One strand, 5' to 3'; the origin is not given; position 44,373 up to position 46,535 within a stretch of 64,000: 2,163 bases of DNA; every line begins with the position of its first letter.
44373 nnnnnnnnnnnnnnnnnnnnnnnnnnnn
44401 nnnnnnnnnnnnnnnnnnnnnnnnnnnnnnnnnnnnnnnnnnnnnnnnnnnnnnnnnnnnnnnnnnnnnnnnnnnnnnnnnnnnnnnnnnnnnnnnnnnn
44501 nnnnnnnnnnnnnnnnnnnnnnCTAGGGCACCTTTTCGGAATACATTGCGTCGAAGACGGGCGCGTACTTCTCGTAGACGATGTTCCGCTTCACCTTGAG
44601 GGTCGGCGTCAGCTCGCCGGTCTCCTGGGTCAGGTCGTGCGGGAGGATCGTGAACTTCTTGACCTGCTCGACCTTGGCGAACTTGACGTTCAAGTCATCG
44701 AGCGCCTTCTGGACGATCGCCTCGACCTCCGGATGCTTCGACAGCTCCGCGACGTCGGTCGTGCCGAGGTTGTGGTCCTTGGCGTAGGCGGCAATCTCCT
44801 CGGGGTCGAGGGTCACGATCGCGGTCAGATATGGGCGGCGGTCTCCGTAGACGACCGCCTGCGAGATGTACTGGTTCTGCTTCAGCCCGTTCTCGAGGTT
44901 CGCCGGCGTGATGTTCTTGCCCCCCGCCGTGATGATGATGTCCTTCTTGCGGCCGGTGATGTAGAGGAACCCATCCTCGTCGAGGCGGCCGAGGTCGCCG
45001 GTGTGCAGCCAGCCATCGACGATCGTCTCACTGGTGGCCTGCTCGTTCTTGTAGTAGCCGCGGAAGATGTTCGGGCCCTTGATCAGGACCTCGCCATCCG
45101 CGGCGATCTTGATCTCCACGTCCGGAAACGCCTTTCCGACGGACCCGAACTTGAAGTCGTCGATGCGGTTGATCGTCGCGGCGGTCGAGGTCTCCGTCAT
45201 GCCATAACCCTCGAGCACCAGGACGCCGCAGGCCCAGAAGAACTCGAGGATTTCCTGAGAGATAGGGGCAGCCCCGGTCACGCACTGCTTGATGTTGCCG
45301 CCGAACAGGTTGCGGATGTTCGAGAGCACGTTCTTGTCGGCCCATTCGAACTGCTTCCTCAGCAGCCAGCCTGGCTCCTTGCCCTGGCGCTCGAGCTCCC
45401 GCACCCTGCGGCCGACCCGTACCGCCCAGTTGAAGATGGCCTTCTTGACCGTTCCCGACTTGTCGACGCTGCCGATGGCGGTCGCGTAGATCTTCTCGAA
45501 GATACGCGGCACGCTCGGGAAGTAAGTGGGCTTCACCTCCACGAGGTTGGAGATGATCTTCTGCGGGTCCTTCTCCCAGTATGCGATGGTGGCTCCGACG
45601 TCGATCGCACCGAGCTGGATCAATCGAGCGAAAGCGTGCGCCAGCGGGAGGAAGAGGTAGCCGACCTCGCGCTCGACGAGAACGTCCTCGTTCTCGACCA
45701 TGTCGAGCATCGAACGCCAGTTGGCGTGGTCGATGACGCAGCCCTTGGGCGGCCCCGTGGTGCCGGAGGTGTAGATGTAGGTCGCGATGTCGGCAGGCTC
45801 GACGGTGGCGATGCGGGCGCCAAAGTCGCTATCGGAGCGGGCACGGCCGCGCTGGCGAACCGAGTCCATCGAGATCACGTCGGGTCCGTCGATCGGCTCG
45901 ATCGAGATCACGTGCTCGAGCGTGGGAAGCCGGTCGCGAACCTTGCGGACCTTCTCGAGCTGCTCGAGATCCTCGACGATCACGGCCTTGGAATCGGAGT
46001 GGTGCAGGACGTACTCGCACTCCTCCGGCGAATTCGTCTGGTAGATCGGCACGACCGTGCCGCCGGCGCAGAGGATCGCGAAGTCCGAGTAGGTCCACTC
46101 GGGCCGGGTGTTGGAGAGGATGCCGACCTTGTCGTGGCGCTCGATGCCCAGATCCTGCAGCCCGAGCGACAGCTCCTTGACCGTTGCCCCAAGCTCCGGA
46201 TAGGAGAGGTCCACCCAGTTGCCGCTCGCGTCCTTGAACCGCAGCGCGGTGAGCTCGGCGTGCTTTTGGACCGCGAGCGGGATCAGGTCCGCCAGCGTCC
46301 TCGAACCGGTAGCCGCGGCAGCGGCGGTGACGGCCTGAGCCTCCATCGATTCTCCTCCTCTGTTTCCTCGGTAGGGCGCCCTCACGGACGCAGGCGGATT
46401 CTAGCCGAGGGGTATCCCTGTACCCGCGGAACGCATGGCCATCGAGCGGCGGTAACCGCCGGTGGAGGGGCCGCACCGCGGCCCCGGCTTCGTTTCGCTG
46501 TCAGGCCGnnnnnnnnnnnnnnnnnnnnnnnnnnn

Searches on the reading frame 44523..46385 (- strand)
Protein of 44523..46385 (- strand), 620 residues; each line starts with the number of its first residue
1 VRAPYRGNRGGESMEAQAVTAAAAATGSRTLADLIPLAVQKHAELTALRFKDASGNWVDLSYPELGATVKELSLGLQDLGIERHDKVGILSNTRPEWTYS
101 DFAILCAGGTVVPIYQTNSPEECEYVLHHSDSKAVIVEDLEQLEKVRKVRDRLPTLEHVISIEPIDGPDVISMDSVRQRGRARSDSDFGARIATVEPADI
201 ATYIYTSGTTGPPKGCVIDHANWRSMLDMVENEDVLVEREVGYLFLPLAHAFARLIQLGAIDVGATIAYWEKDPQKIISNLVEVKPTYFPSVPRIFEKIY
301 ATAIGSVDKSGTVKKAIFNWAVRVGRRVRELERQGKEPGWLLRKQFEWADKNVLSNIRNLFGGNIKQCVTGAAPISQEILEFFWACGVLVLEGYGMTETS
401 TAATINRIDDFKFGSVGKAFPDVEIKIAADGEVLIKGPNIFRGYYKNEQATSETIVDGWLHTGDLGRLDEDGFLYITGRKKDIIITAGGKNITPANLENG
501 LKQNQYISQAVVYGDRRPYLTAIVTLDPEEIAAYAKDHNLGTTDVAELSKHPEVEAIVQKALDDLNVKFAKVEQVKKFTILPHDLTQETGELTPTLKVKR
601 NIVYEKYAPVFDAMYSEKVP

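Call 67: search_protein_families(library=pfam, proteins=[window:44523-46385:-], max_evalue=0.001)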
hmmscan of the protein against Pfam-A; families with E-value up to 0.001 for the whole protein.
window:44523-46385:- (620 aa): 2 families
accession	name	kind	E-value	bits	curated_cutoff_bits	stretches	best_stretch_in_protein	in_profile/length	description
PF00501.34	AMP-binding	-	9.8e-76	255.5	29.9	1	39-445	5-384/384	AMP-binding enzyme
PF23562.2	AMP-binding_C_3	-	2.2e-11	44.6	20.8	1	482-617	2-122/124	AMP-binding enzyme C-terminal domain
